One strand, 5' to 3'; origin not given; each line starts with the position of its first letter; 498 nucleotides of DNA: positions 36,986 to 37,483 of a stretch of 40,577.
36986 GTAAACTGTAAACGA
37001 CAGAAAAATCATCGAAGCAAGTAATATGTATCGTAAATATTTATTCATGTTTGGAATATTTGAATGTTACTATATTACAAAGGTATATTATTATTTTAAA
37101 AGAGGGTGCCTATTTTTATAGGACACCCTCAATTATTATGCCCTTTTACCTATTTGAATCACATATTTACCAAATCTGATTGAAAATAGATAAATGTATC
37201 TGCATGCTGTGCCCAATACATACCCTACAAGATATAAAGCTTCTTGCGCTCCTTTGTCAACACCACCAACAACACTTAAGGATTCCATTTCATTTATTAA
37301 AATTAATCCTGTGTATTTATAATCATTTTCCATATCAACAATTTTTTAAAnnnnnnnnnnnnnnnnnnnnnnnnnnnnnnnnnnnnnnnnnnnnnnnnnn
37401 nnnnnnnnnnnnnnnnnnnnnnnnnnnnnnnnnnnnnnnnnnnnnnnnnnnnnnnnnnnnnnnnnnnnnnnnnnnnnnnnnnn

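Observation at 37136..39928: Compact PCAT operon with two GG-leader peptides: candidate unmodified bacteriocin system in a Bacteroidales-like genome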

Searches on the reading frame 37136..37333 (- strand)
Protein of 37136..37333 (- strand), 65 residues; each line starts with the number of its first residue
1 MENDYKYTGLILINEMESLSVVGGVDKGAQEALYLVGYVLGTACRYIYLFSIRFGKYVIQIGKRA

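Call 4: search_protein_families(library=pfam, proteins=[window:37136-37333:-], max_evalue=1)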
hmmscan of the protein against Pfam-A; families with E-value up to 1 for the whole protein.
window:37136-37333:- (65 aa): 0 families

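Call 5: search_protein_families(library=ncbifam, proteins=[window:37136-37333:-], max_evalue=1)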
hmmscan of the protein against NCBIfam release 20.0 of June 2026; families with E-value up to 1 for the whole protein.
window:37136-37333:- (65 aa): 0 families

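Call 12: find_homologous_proteins(query=window:37136-37333:-, max_evalue=10)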
Query window:37136-37333:- (65 aa): 1 proteins with E <= 10 among 1 candidates.
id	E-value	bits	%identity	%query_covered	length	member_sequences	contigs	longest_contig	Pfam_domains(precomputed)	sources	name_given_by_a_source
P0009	2.0e-33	130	95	100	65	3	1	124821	-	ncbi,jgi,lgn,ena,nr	ncbi:MAG: hypothetical protein M0R23_02220 [Bacteroidales bacterium]|nr:hypothetical protein [Bacter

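Call 26: find_related_loci(query=A1, collection=metagenome_contigs, flank=8000)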
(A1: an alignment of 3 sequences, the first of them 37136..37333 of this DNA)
Query A1 (65 aa) in metagenome_contigs; peptide patterns used: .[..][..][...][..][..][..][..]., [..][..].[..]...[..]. (x = any residue, [..] = any of these).
122 stretches matched a pattern; 1 encode a relative of the query (tblastn E <= 1e-3); 1 distinct loci.
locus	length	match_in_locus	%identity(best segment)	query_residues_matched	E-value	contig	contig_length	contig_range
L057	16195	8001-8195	95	1-65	3e-39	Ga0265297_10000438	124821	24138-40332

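Call 42: search_protein_representatives(protein=window:37136-37333:-)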
Query: 65 residues. Proteins with E-value up to 0.001 (for the whole library): 8; up to 1e-10: 1; up to 1e-30: 1. The best 8 are listed.
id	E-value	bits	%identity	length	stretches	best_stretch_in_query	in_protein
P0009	6.3e-34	130.0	95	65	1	1-65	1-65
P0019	1.6e-08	50.1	48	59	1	1-56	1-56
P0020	1.4e-07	47.1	48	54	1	1-48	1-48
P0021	4.6e-07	45.6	45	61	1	1-51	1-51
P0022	1.1e-05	41.2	42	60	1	8-57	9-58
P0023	3.1e-05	39.8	41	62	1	5-58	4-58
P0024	3.4e-05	39.7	50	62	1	7-56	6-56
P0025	1.7e-04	37.5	44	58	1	2-51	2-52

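Call 44: find_encoding_contigs(protein=P0019, flank=8000, max_places=3)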
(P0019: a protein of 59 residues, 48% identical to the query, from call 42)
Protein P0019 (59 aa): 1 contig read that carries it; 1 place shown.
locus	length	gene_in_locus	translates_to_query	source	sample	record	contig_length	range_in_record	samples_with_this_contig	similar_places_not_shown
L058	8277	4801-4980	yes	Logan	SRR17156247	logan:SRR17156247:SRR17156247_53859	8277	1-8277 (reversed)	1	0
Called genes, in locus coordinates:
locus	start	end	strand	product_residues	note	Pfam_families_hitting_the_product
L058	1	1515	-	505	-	?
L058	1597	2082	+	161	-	PF02674:Colicin_V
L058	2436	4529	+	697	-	PF03412:Peptidase_C39, PF00664:ABC_membrane, PF00005:ABC_tran, PF02463:SMC_N (weak)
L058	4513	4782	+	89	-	-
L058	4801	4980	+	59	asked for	-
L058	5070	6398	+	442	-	PF02321:OEP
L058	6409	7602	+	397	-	PF25917:BSH_RND, PF25973:BSH_CzcB (faint), PF25885:HH_EMRA (weak), PF25876:HH_MFP_RND, PF25990:Beta-barrel_YknX, PF26002:Beta-barrel_AprE (weak), PF25967:RND-MFP_C, PF25989:YknX_C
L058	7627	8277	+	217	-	?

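Call 45: find_encoding_contigs(protein=P0020, flank=8000, max_places=3)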
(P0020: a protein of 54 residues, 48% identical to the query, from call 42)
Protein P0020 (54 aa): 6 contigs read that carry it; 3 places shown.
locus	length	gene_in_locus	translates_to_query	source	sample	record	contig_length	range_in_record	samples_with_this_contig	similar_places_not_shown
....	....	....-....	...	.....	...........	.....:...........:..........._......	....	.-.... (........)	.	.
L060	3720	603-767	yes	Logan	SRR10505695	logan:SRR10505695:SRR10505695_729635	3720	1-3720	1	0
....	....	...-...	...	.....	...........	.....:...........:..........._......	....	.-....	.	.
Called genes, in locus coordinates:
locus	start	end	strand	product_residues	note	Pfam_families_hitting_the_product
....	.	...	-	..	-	?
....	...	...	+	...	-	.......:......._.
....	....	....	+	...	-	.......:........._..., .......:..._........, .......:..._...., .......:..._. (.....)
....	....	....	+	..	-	-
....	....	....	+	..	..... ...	-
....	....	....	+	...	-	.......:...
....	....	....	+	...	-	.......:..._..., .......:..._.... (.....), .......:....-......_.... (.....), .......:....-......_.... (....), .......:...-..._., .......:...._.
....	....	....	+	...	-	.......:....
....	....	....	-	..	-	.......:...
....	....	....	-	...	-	-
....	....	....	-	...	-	?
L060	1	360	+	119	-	?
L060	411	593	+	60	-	-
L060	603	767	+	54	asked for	-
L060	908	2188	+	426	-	PF02321:OEP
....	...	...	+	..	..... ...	-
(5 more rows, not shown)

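Call 46: find_encoding_contigs(protein=P0021, flank=8000, max_places=3)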
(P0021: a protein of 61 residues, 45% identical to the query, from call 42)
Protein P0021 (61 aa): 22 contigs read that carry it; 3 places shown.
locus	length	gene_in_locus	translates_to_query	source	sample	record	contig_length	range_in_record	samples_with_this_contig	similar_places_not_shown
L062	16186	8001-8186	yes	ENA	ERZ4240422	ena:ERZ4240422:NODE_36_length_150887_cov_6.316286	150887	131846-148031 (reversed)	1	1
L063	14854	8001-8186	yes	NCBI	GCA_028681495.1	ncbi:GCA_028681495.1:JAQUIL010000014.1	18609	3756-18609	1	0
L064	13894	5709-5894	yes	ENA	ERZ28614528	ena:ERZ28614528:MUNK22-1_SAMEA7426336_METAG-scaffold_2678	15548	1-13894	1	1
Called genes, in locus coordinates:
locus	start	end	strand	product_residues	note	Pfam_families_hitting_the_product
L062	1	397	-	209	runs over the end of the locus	PF01252:Peptidase_A8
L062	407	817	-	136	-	PF01258:zf-dskA_traR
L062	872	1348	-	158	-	PF00383:dCMP_cyt_deam_1, PF14437:MafB19-deam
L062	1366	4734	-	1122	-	PF00133:tRNA-synt_1, PF09334:tRNA-synt_1g (faint), PF08264:Anticodon_1, PF19302:DUF5915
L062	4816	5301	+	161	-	PF02674:Colicin_V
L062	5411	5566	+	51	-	-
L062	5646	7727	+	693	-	PF03412:Peptidase_C39, PF00664:ABC_membrane, PF00005:ABC_tran, PF02463:SMC_N (weak)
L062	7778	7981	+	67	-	-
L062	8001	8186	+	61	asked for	-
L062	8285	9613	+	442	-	PF02321:OEP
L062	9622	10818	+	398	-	PF25917:BSH_RND, PF25973:BSH_CzcB (faint), PF25881:HH_YBHG (weak), PF25876:HH_MFP_RND (weak), PF25954:Beta-barrel_RND_2 (faint), PF25990:Beta-barrel_YknX, PF26002:Beta-barrel_AprE, PF25989:YknX_C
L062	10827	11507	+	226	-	PF00814:TsaD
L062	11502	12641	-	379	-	PF14289:DUF4369 (weak), PF00578:AhpC-TSA (weak), PF13905:Thioredoxin_8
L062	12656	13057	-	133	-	PF11969:DcpS_C, PF01230:HIT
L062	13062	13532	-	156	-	PF03449:GreA_GreB_N, PF01272:GreA_GreB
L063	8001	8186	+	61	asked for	-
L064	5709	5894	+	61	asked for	-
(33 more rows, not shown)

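Call 47: find_encoding_contigs(protein=P0022, flank=8000, max_places=3)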
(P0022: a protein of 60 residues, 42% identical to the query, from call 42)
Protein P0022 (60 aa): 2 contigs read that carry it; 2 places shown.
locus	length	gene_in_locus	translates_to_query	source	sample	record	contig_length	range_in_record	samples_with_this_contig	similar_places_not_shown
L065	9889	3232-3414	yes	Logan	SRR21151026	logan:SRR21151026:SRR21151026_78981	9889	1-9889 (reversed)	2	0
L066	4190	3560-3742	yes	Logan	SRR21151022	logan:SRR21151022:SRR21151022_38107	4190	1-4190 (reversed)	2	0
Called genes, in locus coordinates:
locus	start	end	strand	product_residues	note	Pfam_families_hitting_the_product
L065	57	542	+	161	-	PF02674:Colicin_V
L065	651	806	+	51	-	-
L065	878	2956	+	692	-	PF03412:Peptidase_C39, PF00664:ABC_membrane, PF00005:ABC_tran, PF02463:SMC_N (faint)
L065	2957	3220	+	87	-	-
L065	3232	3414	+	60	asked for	-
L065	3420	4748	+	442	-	PF02321:OEP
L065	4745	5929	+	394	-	PF25919:BSH_CusB (faint), PF25917:BSH_RND, PF25973:BSH_CzcB (weak), PF25984:BSH_YknX (weak), PF25990:Beta-barrel_YknX (faint), PF25967:RND-MFP_C (weak), PF25989:YknX_C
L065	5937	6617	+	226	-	PF00814:TsaD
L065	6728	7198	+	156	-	PF03449:GreA_GreB_N, PF01272:GreA_GreB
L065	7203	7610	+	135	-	PF11969:DcpS_C, PF01230:HIT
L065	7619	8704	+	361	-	PF14289:DUF4369 (weak), PF00578:AhpC-TSA, PF13905:Thioredoxin_8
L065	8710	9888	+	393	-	?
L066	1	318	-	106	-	?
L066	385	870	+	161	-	PF02674:Colicin_V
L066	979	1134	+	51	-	-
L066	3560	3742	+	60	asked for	-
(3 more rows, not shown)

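Call 48: find_encoding_contigs(protein=P0023, flank=8000, max_places=2)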
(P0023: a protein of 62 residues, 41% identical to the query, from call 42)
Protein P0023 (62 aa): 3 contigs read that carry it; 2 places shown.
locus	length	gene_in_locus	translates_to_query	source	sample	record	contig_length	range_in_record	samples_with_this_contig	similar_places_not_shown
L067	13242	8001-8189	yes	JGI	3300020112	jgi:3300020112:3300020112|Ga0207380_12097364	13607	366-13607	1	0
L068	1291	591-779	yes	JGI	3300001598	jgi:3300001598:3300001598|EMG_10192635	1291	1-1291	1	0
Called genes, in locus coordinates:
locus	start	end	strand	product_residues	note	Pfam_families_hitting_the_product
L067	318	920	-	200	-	PF01252:Peptidase_A8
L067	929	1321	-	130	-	PF01258:zf-dskA_traR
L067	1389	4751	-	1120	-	PF00133:tRNA-synt_1, PF09334:tRNA-synt_1g (faint), PF08264:Anticodon_1, PF19302:DUF5915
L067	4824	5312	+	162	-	PF02674:Colicin_V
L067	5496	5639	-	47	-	-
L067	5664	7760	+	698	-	PF03412:Peptidase_C39, PF00664:ABC_membrane, PF00005:ABC_tran, PF02463:SMC_N (faint)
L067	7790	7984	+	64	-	-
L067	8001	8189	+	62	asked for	-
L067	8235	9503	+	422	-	PF02321:OEP (weak)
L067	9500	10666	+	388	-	PF25917:BSH_RND, PF25885:HH_EMRA (weak), PF25876:HH_MFP_RND (weak), PF25954:Beta-barrel_RND_2 (weak), PF25990:Beta-barrel_YknX, PF25967:RND-MFP_C, PF25975:CzcB_C (weak), PF25989:YknX_C, +1 more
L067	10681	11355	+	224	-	PF00814:TsaD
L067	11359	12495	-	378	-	PF14289:DUF4369 (weak), PF00578:AhpC-TSA, PF08534:Redoxin (faint), PF13905:Thioredoxin_8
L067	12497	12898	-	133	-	PF11969:DcpS_C, PF01230:HIT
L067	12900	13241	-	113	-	?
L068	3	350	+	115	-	?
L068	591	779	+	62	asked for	-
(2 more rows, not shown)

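Call 49: find_encoding_contigs(protein=P0024, flank=8000, max_places=2)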
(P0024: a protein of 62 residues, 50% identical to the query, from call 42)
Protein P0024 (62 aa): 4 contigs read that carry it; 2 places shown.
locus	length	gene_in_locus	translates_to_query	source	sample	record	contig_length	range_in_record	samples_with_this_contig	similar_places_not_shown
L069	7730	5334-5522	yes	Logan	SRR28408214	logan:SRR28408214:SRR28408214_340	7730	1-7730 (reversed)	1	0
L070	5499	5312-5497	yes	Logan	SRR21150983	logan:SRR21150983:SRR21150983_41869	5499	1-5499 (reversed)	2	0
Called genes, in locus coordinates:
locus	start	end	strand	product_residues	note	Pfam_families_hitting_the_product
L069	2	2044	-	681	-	?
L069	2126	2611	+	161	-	PF02674:Colicin_V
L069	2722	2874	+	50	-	-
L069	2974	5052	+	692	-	PF03412:Peptidase_C39, PF00664:ABC_membrane, PF02463:SMC_N (faint), PF00005:ABC_tran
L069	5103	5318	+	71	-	-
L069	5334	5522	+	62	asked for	-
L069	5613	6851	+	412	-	PF02321:OEP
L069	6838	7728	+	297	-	?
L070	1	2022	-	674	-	?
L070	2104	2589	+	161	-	PF02674:Colicin_V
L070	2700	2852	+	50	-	-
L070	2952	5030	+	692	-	PF03412:Peptidase_C39, PF00664:ABC_membrane, PF02463:SMC_N (faint), PF00005:ABC_tran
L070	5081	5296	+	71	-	-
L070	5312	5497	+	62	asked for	?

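Call 50: find_encoding_contigs(protein=P0025, flank=8000, max_places=2)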
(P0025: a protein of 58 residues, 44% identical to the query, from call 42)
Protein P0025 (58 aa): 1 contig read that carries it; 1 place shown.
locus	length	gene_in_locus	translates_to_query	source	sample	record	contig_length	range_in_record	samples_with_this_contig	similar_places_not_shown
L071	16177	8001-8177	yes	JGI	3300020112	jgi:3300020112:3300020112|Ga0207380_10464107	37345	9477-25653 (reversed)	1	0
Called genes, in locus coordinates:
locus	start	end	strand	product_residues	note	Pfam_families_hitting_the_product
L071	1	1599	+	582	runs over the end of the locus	PF02368:Big_2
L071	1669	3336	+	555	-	PF19529:DUF6057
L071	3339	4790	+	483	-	PF26550:Tricorn_2nd (weak), PF07676:PD40 (faint)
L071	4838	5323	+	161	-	PF02674:Colicin_V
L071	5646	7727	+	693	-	PF03412:Peptidase_C39, PF00664:ABC_membrane, PF00005:ABC_tran, PF02463:SMC_N (faint)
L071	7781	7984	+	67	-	-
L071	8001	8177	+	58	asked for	-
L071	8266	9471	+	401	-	PF02321:OEP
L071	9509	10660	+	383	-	PF25917:BSH_RND, PF25954:Beta-barrel_RND_2 (weak), PF25990:Beta-barrel_YknX, PF25967:RND-MFP_C, PF25989:YknX_C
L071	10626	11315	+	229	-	PF00814:TsaD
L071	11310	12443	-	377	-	PF14289:DUF4369, PF00578:AhpC-TSA (faint), PF13905:Thioredoxin_8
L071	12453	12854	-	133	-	PF11969:DcpS_C, PF01230:HIT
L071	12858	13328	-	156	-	PF03449:GreA_GreB_N, PF01272:GreA_GreB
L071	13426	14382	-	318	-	PF00535:Glycos_transf_2, PF10111:Glyco_tranf_2_2 (weak), PF13641:Glyco_tranf_2_3, PF13632:Glyco_trans_2_3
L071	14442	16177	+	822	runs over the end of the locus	PF09586:YfhO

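Call 59: search_protein_families(library=ncbifam, alignment_id=A5, max_evalue=1)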
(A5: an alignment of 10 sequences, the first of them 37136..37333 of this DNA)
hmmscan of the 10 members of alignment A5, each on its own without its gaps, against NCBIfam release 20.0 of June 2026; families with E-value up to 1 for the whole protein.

A. member 1, window:37136-37333:- (65 aa): 0 families

B. families by the number of members that match (of 10 scanned): 2 families
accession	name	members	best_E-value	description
NF003001.0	PRK03784.1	1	0.037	vitamin B12 ABC transporter permease BtuC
NF045654.1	APhasePhoC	1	0.14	acid phosphatase PhoC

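Call 61: search_solved_structures(query=A5, max_evalue=10)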
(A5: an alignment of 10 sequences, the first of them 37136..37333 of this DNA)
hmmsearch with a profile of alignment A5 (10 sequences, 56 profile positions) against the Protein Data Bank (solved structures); distinct sequences matched with E-value up to 10: 2.
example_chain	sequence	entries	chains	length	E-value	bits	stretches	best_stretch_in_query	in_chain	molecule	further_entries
9kp1_B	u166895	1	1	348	0.44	13.2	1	21-52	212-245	Heptaprenyl diphosphate synthase component 2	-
3nf2_A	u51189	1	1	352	2.4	10.8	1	20-50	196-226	Putative polyprenyl synthetase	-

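Call 72: predict_structure(alignment_id=A7)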
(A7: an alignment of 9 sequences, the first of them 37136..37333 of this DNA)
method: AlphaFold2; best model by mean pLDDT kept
length: 65 residues; sequences in the alignment: 9
mean_pLDDT: 66.2   pTM: 0.34
mean pLDDT of the five models: 66.2, 65.3, 64.6, 63.9, 63.6
residues with pLDDT >= 90: 3; 70-90: 21; 50-70: 39; < 50: 2
segments of 3 or more residues with pLDDT < 50: none
pLDDT, mean of each block of 10 residues (from residue 1): 53 58 66 87 80 59 55
secondary structure, 60 per line:
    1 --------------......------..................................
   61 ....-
elements in order: H15-20 H27-64

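Call 74: search_dna_similar(query=window:37136-37333:-, collection=plasmids, mode=protein, max_evalue=1, max_rows=5)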
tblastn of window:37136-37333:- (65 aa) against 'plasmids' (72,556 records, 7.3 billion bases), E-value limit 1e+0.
No match.
